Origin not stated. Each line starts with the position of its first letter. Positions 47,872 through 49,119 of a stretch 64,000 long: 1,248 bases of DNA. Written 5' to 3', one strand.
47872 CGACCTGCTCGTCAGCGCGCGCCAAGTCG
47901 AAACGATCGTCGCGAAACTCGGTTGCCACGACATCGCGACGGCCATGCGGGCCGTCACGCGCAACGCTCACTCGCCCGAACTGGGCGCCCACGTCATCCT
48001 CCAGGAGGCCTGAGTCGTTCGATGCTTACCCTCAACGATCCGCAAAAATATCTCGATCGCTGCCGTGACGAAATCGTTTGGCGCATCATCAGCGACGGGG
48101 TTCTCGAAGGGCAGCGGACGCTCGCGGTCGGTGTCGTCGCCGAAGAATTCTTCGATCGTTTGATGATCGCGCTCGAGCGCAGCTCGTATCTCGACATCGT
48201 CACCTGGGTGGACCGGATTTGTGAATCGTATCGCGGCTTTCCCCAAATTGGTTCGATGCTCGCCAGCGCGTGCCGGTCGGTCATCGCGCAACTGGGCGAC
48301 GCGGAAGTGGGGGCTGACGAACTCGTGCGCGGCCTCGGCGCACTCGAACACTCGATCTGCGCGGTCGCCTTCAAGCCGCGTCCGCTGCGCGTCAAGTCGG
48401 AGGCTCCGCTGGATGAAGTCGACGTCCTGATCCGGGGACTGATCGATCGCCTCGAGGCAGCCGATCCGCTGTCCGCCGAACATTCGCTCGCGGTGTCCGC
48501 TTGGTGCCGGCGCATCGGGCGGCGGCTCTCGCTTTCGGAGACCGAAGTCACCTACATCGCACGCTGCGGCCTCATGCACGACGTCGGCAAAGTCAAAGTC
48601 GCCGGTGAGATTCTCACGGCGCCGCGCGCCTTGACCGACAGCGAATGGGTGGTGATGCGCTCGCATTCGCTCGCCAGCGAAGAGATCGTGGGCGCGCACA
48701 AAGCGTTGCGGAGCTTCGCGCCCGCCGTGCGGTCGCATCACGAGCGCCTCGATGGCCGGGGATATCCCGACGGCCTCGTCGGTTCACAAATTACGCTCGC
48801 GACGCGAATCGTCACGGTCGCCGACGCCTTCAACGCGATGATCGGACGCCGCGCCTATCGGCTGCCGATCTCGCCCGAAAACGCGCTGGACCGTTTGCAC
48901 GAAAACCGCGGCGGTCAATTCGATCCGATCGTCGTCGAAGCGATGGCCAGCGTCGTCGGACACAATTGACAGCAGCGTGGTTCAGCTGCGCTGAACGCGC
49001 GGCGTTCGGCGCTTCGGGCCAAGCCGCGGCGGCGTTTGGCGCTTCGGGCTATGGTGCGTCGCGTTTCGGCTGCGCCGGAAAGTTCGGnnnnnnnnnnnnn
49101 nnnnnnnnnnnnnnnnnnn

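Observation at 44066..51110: c-di-GMP turnover genes embedded between two STAND-type ATPases and a lipoprotein protease: candidate undescribed signalling or defence module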

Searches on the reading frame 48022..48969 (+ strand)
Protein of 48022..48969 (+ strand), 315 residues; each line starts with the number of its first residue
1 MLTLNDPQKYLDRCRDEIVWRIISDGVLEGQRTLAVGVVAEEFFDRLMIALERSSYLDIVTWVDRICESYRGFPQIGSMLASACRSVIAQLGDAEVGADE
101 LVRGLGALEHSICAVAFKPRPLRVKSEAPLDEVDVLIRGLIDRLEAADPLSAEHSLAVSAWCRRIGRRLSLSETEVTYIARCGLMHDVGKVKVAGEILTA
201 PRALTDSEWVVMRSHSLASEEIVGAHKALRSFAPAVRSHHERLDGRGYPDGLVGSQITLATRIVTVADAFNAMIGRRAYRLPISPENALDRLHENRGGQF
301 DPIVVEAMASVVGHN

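Call 3: search_protein_families(library=pfam, proteins=[window:48022-48969:+], max_evalue=0.01)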
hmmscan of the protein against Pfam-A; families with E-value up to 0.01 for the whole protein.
window:48022-48969:+ (315 aa): 3 families
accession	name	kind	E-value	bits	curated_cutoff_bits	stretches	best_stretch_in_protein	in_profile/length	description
PF13487.12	HD_5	-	6.7e-30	104.5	27.2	1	141-302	4-168/170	HD domain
PF01966.28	HD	-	9.4e-19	68.3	22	1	152-273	2-116/116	HD domain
PF08668.18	HDOD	-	2.8e-05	24.2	22.9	1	152-202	96-144/196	HDOD domain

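Call 4: search_protein_families(library=padloc, proteins=[window:48022-48969:+], max_evalue=0.01)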
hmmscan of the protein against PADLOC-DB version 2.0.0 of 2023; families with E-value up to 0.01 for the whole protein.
window:48022-48969:+ (315 aa): 5 families
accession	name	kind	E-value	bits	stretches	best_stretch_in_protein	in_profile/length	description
PDLC01769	Cas3g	-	4.4e-05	20.3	1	152-191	660-699/836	-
PDLC01765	Cas3c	-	0.00019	18.5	1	152-245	24-97/612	-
PDLC00940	Cas3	-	0.00042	18.5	1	153-252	3-113/178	CRISPR-associated endonuclease Cas3-HD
PDLC01254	Cas3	-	0.00053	18.2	1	152-245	10-93/164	CAS-I; effector_G3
PDLC01770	Cas3g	-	0.0086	12.6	0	152-192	543-583/733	-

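Call 5: search_protein_families(library=ncbifam, proteins=[window:48022-48969:+], max_evalue=0.01)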
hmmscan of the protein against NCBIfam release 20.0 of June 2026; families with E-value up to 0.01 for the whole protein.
window:48022-48969:+ (315 aa): 4 families
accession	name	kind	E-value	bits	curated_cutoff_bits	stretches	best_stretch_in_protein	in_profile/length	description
NF053512.1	nitric_RR_NosR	exception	1.2e-32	113.4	400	1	144-312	185-354/422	response regulator c-di-GMP phosphodiesterase, NosR family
TIGR00277.1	HDIG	domain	2.8e-05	23.9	27.6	1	153-241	7-83/84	HDIG domain-containing metalloprotein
TIGR02621.3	cas3_GSU0051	exception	0.00012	21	400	1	152-192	672-712/854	type I-G CRISPR-associated helicase/endonuclease Cas3g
TIGR01596.1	cas3_HD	equivalog_domain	0.0016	18.5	43.45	1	153-252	3-113/178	CRISPR-associated endonuclease Cas3''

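Call 38: search_solved_structures(query=A2, max_evalue=0.001)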
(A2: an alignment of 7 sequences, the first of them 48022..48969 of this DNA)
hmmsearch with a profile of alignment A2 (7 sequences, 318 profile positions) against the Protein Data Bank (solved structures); distinct sequences matched with E-value up to 0.001: 6.
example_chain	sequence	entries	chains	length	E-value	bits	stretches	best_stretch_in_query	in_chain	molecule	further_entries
5z7c_A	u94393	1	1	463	9.4e-45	156.6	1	127-310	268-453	3'3'-cGAMP-specific phosphodiesterase 3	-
4mcw_A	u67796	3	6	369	6.1e-29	104.6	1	136-312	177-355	Metal dependent phosphohydrolase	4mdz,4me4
4r8z_A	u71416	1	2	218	1.4e-26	96.9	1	172-313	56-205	Cyclic di-GMP phosphodiesterase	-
9rbz_A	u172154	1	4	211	3.3e-25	92.4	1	133-312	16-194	HD domain/sensory box protein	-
9rc0_A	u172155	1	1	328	6.6e-25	91.4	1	131-312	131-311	HD domain/sensory box protein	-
3tm8_A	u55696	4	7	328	2.4e-05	27.1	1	141-274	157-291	Uncharacterized protein | Uncharacterized protein Bd1817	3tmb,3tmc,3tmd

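Call 49: find_homologous_proteins(query=window:48022-48969:+, max_evalue=1e-20)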
Query window:48022-48969:+ (315 aa): 4272 proteins with E <= 1e-20 among 8000 candidates; the best 120 are listed.
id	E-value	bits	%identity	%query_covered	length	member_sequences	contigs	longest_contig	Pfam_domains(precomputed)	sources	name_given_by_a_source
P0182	6.2e-204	694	100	100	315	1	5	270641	PF08668.19,PF13487.13,PF01966.29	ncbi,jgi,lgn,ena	ncbi:MAG: HD domain-containing phosphohydrolase [Candidatus Velthaea sp.]|jgi:HD-GYP domain-containi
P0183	8.2e-179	612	89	100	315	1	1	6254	PF13487.13,PF01966.29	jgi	jgi:HD-GYP domain-containing protein (c-di-GMP phosphodiesterase class II)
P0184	2.5e-176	604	87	100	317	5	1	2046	PF13487.13,PF01966.29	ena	-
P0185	3.8e-164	564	81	100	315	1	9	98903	PF13487.13,PF01966.29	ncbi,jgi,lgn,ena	jgi:HD-GYP domain-containing protein (c-di-GMP phosphodiesterase class II)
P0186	1.0e-163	562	81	99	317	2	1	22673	PF13487.13,PF01966.29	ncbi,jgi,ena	jgi:HD-GYP domain-containing protein (c-di-GMP phosphodiesterase class II)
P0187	1.5e-161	555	81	100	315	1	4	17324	PF08668.19,PF13487.13,PF01966.29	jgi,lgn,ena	jgi:HD-GYP domain-containing protein (c-di-GMP phosphodiesterase class II)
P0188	2.1e-158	545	78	100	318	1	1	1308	PF13487.13,PF01966.29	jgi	jgi:HD-GYP domain-containing protein (c-di-GMP phosphodiesterase class II)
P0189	3.9e-153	527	77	100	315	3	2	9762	PF08668.19,PF13487.13,PF01966.29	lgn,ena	-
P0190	3.1e-150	518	76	96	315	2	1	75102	PF13487.13,PF01966.29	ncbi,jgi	jgi:HD-GYP domain-containing protein (c-di-GMP phosphodiesterase class II)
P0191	6.1e-145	501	74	99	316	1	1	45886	PF13487.13,PF01966.29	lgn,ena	-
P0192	8.7e-145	500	74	96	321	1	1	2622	PF13487.13,PF01966.29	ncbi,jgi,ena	jgi:putative nucleotidyltransferase with HDIG domain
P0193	9.5e-143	493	73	98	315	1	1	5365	PF13487.13,PF01966.29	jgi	jgi:HD-GYP domain-containing protein (c-di-GMP phosphodiesterase class II)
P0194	1.6e-142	493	72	100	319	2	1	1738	PF08668.19,PF13487.13,PF01966.29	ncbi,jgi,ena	jgi:putative nucleotidyltransferase with HDIG domain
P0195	1.8e-135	469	92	75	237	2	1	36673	PF08668.19,PF13487.13,PF01966.29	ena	-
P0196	4.0e-131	455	67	100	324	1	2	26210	PF13487.13,PF01966.29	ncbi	ncbi:MAG: hypothetical protein NVS2B3_16480 [Vulcanimicrobiaceae bacterium]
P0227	8.2e-90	320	51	96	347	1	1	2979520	PF13487.13,PF01966.29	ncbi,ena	-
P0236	5.3e-80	287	52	91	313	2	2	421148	PF13487.13,PF01966.29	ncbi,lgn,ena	-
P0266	1.4e-72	263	49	89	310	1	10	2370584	PF08668.19,PF13487.13,PF01966.29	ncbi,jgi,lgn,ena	jgi:putative nucleotidyltransferase with HDIG domain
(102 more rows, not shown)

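Call 50: find_encoding_contigs(protein=P0236, flank=10000, max_places=1)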
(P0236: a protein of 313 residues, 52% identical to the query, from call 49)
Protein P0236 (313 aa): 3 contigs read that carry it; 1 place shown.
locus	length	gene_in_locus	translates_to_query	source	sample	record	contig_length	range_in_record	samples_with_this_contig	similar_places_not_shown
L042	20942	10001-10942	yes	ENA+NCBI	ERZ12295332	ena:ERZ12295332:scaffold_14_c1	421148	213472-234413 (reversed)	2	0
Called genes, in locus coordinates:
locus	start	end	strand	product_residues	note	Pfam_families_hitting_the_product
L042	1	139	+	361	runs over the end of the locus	PF08240:ADH_N, PF00107:ADH_zinc_N, PF13602:ADH_zinc_N_2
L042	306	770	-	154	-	PF00383:dCMP_cyt_deam_1, PF14437:MafB19-deam, PF14439:Bd3614-deam (weak)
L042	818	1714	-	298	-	-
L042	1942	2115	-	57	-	-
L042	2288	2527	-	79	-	-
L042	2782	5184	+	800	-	-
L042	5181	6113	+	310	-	PF13487:HD_5, PF01966:HD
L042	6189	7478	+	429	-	-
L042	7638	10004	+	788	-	-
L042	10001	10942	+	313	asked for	PF13487:HD_5, PF01966:HD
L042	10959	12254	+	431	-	-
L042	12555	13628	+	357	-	PF00082:Peptidase_S8 (weak)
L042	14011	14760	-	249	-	PF00563:EAL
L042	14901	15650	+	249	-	PF12804:NTP_transf_3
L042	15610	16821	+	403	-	PF07690:MFS_1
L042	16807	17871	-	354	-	PF06925:MGDG_synth, PF00534:Glycos_transf_1 (weak), PF04101:Glyco_tran_28_C (faint)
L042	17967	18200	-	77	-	-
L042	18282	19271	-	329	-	PF02618:YceG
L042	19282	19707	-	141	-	PF03652:RuvX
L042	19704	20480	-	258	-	PF11967:RecO_N, PF02565:RecO_C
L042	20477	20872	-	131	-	PF00383:dCMP_cyt_deam_1, PF08211:dCMP_cyt_deam_2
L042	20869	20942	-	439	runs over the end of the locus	PF01595:CNNM, PF00571:CBS (weak), PF03471:CorC_HlyC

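Call 51: find_encoding_contigs(protein=P0227, flank=10000, max_places=1)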
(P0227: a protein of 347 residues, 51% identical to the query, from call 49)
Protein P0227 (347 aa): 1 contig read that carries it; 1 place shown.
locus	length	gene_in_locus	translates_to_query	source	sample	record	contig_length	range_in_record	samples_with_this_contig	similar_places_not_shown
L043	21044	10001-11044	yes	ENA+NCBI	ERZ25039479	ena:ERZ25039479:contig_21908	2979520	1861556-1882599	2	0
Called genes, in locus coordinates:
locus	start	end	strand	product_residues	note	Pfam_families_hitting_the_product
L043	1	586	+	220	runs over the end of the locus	PF00027:cNMP_binding, PF13545:HTH_Crp_2, PF00325:Crp (weak)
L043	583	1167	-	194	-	PF13548:DUF4126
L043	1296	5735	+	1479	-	PF01835:MG2, PF17972:bMG5 (faint), PF07703:A2M_BRD, PF00207:A2M, PF07678:TED_complement, PF17973:bMG10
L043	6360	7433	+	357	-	PF00082:Peptidase_S8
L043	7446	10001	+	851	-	PF13401:AAA_22 (weak)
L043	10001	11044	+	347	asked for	PF13487:HD_5, PF01966:HD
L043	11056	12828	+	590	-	PF00990:GGDEF, PF00563:EAL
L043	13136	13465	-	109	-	-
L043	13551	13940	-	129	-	PF00034:Cytochrom_C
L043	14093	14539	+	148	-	PF16798:DUF5069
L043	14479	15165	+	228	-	PF01569:PAP2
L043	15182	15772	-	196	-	PF01121:CoaE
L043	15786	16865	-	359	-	PF00575:S1 (weak), PF23459:S1_RRP5 (faint), PF25522:OB_cyt-4 (faint), PF00575:S1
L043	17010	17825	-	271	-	PF01149:Fapy_DNA_glyco, PF06831:H2TH, PF06827:zf-FPG_IleRS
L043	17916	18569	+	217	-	-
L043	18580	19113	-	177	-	PF02643:DUF192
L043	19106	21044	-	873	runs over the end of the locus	PF02739:5_3_exonuc_N, PF01367:5_3_exonuc, PF00476:DNA_pol_A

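Call 60: find_encoding_contigs(protein=P0266, flank=9000, max_places=3)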
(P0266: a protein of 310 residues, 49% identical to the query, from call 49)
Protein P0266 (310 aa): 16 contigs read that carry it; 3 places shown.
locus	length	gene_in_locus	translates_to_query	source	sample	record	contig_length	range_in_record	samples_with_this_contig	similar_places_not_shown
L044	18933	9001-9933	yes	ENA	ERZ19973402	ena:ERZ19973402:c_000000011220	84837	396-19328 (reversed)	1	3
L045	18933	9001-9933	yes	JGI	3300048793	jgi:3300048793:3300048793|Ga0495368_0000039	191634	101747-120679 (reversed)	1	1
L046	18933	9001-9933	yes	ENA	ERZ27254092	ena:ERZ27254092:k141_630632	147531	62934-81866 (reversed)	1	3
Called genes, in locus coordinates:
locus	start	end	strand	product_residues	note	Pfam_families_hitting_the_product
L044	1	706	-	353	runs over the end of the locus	PF00248:Aldo_ket_red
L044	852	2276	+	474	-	PF00282:Pyridoxal_deC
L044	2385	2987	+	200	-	-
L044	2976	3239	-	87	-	-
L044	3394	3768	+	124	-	PF00903:Glyoxalase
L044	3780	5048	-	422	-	PF03951:Gln-synt_N, PF00120:Gln-synt_C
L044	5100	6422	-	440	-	PF17853:GGDEF_2, PF13556:HTH_30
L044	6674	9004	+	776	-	PF13401:AAA_22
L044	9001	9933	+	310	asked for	PF13487:HD_5, PF01966:HD, PF08668:HDOD (weak)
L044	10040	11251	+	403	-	PF00082:Peptidase_S8 (weak)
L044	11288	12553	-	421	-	PF01566:Nramp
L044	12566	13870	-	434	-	PF05239:PRC (faint), PF03448:MgtE_N, PF14841:FliG_M (faint), PF00571:CBS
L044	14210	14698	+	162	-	-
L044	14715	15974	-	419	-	PF00669:Flagellin_N, PF00700:Flagellin_C (weak)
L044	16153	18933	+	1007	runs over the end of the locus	PF09430:EMC7_beta-sandw (faint), PF13620:CarboxypepD_reg (faint), PF13715:CarbopepD_reg_2 (faint), PF17210:SdrD_B (faint)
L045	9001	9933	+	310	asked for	PF13487:HD_5, PF01966:HD, PF08668:HDOD (weak)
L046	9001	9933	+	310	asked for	PF13487:HD_5, PF01966:HD, PF08668:HDOD (weak)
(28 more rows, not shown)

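Call 63: predict_structure(alignment_id=A5)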
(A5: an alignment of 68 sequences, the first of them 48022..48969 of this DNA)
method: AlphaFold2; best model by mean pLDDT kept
length: 315 residues; sequences in the alignment: 68
mean_pLDDT: 92.1   pTM: 0.60
mean pLDDT of the five models: 92.1, 90.9, 90.8, 90.1, 89.8
residues with pLDDT >= 90: 258; 70-90: 42; 50-70: 5; < 50: 10
segments of 3 or more residues with pLDDT < 50: 1-3, 124-129
pLDDT, mean of each block of 10 residues (from residue 1): 66 95 95 90 97 94 94 93 96 83 95 93 51 91 95 97 97 96 98 93 93 97 97 97 95 96 98 89 95 97 98 79
secondary structure, 60 per line:
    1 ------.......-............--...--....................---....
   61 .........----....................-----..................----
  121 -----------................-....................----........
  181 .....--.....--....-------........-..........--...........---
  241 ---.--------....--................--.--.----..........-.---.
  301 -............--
elements in order: H7-13 H15-26 H34-53 H57-69 H74-93 H99-116 H132-147 H149-168 H173-185 H188-192 H195-198 H206-213 H215-224 H227-237 H259-274 H285-294 H302-313

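Call 67: fold_search(model_id=the predicted structure, library=pdb)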
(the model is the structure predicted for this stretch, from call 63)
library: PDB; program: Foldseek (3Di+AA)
matches with E <= 10: 105; with E <= 0.001: 18
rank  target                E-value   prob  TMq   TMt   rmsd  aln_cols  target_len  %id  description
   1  9rbz_B                4.5e-10  1.00  0.50  0.75  11.4       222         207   28  DvhD, HD-GYP domain, c-di-GMP-bound (released 2026-03-04)
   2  9rbz_A                9.8e-10  1.00  0.53  0.79   2.3       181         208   31  DvhD, HD-GYP domain, c-di-GMP-bound (released 2026-03-04)
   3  9rbz_C                1.8e-09  1.00  0.53  0.80   2.4       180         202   32  DvhD, HD-GYP domain, c-di-GMP-bound (released 2026-03-04)
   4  9rbz_D                2.7e-09  1.00  0.53  0.80   2.3       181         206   31  DvhD, HD-GYP domain, c-di-GMP-bound (released 2026-03-04)
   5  4mcw_B                4.8e-09  1.00  0.53  0.46  10.0       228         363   25  Crystal structure of a HD-GYP domain (a cyclic-di-GMP phosphodiesterase) containing a tri-nuclear metal centre (released 2014-02-19)
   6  4r8z_B                8.0e-09  1.00  0.52  0.74   2.6       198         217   30  Crystal Structure of PA4781 HD-GYP domain from Pseudomonas aeruginosa at 2.2A resolution showing a bi-metallic Ni ion  (released 2015-03-04)
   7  4r8z_A                1.0e-08  1.00  0.52  0.73   2.8       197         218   29  Crystal Structure of PA4781 HD-GYP domain from Pseudomonas aeruginosa at 2.2A resolution showing a bi-metallic Ni ion  (released 2015-03-04)
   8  4mcw_A                1.7e-08  1.00  0.52  0.46   9.3       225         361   27  Crystal structure of a HD-GYP domain (a cyclic-di-GMP phosphodiesterase) containing a tri-nuclear metal centre (released 2014-02-19)
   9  9rc0                  9.4e-06  1.00  0.46  0.48   2.8       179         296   27  DvhD, PAS/HD-GYP domains (released 2026-03-04)
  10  3tmc_A                1.9e-05  1.00  0.45  0.47  16.1       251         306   12  Bd1817, a HDG"Y"P protein from Bdellovibrio bacteriovorus (released 2011-10-19)
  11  3tm8_B                3.0e-05  1.00  0.46  0.47  16.0       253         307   12  Bd1817, a HDG"Y"P protein from Bdellovibrio bacteriovorus (released 2011-10-19)
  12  3tm8_A                3.1e-05  1.00  0.46  0.47  16.0       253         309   12  Bd1817, a HDG"Y"P protein from Bdellovibrio bacteriovorus (released 2011-10-19)
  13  3tmb_B                6.2e-05  1.00  0.45  0.45  15.2       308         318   11  Bd1817, a HDG"Y"P protein from Bdellovibrio bacteriovorus (released 2011-10-19)
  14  3tmd                  7.6e-05  1.00  0.45  0.46  16.2       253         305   12  Bd1817, a HDG"Y"P protein from Bdellovibrio bacteriovorus (released 2011-10-19)
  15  5z7c                  2.0e-04  1.00  0.39  0.31  17.7       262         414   24  crystal structure of cyclic GMP-AMP specifc phosphodiesterases in V.cholerae (V-cGAP3) (released 2019-01-02)
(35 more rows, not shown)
